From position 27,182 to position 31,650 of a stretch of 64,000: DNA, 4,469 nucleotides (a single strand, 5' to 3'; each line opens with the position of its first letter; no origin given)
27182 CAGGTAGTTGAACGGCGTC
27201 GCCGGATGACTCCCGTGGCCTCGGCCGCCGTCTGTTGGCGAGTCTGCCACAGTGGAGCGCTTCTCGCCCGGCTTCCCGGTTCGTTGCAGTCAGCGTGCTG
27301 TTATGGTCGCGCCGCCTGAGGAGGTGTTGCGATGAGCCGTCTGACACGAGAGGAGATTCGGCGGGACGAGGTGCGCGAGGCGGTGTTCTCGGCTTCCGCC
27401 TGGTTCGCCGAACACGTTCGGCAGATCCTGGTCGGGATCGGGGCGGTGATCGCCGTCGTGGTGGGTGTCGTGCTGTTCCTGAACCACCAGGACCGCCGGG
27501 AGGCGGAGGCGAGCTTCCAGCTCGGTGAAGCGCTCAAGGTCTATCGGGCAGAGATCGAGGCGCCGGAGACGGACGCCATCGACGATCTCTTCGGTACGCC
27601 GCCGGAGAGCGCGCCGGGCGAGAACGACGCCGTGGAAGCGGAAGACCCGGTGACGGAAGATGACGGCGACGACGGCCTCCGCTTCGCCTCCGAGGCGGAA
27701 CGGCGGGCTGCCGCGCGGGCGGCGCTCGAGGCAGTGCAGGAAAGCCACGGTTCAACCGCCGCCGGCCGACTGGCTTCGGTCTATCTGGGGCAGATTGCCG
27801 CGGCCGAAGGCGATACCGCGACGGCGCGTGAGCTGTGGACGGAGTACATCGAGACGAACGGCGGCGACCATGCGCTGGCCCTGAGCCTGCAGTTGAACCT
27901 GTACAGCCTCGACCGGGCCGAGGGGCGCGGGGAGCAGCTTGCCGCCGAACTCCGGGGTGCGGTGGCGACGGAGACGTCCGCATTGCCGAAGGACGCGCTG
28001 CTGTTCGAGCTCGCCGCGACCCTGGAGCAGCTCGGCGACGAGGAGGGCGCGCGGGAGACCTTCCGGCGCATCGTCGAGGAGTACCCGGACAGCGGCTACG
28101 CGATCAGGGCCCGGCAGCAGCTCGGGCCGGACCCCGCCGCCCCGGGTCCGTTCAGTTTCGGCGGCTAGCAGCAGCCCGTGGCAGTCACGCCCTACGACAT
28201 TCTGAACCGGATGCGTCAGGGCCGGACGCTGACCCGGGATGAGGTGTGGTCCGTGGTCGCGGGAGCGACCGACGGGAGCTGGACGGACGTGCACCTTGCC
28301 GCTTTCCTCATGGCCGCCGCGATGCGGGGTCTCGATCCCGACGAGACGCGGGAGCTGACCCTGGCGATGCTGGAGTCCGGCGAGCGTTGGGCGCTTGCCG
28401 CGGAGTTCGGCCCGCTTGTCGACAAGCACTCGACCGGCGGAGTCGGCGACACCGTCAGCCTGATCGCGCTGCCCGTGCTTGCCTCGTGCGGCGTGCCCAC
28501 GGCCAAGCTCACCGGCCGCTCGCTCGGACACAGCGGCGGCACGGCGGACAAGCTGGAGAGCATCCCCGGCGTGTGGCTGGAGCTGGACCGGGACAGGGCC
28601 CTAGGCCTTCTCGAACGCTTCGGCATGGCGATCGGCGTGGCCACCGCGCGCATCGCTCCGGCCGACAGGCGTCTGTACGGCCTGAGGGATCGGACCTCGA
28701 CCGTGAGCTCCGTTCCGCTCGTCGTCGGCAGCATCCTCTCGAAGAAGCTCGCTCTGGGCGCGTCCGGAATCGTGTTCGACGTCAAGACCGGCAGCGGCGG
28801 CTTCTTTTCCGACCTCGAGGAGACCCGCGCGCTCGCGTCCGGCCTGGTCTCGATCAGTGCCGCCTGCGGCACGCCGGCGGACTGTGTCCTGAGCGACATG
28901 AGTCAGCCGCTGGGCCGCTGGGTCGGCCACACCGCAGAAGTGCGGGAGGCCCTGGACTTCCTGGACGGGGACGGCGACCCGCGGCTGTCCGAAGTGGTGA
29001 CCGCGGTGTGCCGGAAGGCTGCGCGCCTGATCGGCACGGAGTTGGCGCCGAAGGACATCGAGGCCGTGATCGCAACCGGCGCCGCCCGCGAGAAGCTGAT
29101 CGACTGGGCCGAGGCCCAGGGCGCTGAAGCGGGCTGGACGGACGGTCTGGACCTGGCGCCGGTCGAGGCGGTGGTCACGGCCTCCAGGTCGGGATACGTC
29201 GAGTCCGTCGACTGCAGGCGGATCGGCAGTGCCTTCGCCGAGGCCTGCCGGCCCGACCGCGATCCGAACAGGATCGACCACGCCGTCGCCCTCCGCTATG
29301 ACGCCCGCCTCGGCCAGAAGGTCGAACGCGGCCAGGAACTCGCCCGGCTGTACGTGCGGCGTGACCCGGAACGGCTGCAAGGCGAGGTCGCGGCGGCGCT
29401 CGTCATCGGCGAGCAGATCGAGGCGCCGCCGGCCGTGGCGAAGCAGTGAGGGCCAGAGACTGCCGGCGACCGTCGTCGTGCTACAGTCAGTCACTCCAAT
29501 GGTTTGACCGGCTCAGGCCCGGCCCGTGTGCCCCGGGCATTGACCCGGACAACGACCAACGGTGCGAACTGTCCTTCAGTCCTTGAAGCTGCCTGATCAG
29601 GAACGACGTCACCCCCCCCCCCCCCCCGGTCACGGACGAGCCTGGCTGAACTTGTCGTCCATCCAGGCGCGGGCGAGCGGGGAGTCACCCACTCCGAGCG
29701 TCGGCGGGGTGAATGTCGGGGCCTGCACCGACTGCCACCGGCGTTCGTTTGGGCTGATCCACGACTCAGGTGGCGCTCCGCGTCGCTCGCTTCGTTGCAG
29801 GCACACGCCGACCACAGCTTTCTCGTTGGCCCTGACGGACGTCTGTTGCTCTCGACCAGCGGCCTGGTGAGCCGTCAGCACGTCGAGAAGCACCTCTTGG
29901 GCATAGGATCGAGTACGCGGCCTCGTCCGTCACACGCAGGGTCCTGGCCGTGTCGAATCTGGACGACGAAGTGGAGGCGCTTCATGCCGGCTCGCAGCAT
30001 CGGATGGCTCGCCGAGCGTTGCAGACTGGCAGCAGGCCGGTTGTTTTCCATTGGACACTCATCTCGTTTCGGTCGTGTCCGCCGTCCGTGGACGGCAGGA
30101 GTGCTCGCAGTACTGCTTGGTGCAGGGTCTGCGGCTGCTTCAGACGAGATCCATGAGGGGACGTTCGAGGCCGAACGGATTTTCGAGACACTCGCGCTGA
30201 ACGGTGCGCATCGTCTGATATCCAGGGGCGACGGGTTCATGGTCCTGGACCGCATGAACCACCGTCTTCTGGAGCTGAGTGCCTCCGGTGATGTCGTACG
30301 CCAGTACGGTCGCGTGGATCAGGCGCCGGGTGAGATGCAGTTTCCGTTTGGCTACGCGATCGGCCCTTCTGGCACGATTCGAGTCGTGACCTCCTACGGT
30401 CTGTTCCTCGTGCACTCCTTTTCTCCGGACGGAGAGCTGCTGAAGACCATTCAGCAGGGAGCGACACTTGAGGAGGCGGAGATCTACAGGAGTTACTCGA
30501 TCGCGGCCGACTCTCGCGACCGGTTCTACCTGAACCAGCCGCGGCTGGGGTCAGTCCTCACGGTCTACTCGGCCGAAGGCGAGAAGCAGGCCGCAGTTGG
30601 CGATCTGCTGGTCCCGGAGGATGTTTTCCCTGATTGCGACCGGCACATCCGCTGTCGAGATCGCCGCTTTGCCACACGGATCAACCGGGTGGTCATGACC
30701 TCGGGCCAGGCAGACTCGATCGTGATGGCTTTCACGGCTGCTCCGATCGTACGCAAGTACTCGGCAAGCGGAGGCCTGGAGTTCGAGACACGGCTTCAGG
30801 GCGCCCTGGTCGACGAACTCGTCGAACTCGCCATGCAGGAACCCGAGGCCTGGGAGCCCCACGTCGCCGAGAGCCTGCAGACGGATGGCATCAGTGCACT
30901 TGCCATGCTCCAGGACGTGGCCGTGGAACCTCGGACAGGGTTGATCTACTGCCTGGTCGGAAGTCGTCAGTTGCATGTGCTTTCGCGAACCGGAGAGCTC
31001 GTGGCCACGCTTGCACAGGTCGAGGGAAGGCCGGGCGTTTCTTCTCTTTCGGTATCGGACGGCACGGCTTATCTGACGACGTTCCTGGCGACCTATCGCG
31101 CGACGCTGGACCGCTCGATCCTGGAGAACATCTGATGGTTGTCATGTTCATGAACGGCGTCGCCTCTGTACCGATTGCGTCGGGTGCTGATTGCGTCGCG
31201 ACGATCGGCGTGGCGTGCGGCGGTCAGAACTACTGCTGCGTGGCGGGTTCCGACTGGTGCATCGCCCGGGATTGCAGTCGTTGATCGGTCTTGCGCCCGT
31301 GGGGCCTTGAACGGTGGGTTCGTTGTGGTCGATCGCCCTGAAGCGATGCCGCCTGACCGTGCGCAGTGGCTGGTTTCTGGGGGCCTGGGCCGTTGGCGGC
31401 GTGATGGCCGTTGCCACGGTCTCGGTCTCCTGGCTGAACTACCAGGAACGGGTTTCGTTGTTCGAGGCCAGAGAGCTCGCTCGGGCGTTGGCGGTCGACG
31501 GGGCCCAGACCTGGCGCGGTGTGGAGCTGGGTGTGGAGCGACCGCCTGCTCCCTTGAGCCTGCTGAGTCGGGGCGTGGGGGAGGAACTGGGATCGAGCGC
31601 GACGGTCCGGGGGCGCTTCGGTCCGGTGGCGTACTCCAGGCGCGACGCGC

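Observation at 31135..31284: Unannotated 49-aa peptide with six cysteines, translationally coupled to the propeller gene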

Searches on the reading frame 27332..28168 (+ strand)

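Call 5: search_protein_families(library=pfam, proteins=[window:27332-28168:+], max_evalue=0.01)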
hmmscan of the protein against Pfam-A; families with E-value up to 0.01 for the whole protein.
window:27332-28168:+ (278 aa): 6 families
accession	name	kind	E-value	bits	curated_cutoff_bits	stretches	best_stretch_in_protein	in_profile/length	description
PF13174.12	TPR_6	-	1.6e-10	41.3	26.3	1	224-254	3-33/33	Tetratricopeptide repeat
PF09976.15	TPR_21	-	2.2e-09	37.8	25.5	0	119-211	49-140/193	Tetratricopeptide repeat-like domain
PF13428.12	TPR_14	-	3.8e-06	27.5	23.5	1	222-260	2-40/44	Tetratricopeptide repeat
PF07719.23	TPR_2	-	5.8e-05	23.3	27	1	223-253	3-33/34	Tetratricopeptide repeat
PF13432.12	TPR_16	-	8.8e-05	23.3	32.7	0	121-172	9-57/65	Tetratricopeptide repeat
PF14559.12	TPR_19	-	0.0066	17.2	25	0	221-263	25-67/68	Tetratricopeptide repeat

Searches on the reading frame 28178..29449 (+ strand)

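Call 5: search_protein_families(library=pfam, proteins=[window:28178-29449:+], max_evalue=0.01)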
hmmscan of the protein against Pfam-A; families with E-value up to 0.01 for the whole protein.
window:28178-29449:+ (423 aa): 4 families
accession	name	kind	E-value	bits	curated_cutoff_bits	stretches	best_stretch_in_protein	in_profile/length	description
PF00591.27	Glycos_transf_3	-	5.7e-30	105.2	27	1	79-302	3-251/253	Glycosyl transferase family, a/b domain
PF02885.22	Glycos_trans_3N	-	1e-17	64.1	26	1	7-68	2-63/63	Glycosyl transferase family, helical bundle domain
PF07831.19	PYNP_C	-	5.5e-05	23.2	27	1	340-399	1-63/75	Pyrimidine nucleoside phosphorylase C-terminal domain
PF10011.15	DUF2254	-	0.0028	17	28.8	1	319-413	183-265/368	Predicted membrane protein (DUF2254)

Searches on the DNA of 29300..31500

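Call 71: search_rna_families(source=window, start=29300, end=31500, threshold=evalue, max_evalue=1)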
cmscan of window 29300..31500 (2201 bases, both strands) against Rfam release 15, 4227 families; matches with E-value up to 1: 0.
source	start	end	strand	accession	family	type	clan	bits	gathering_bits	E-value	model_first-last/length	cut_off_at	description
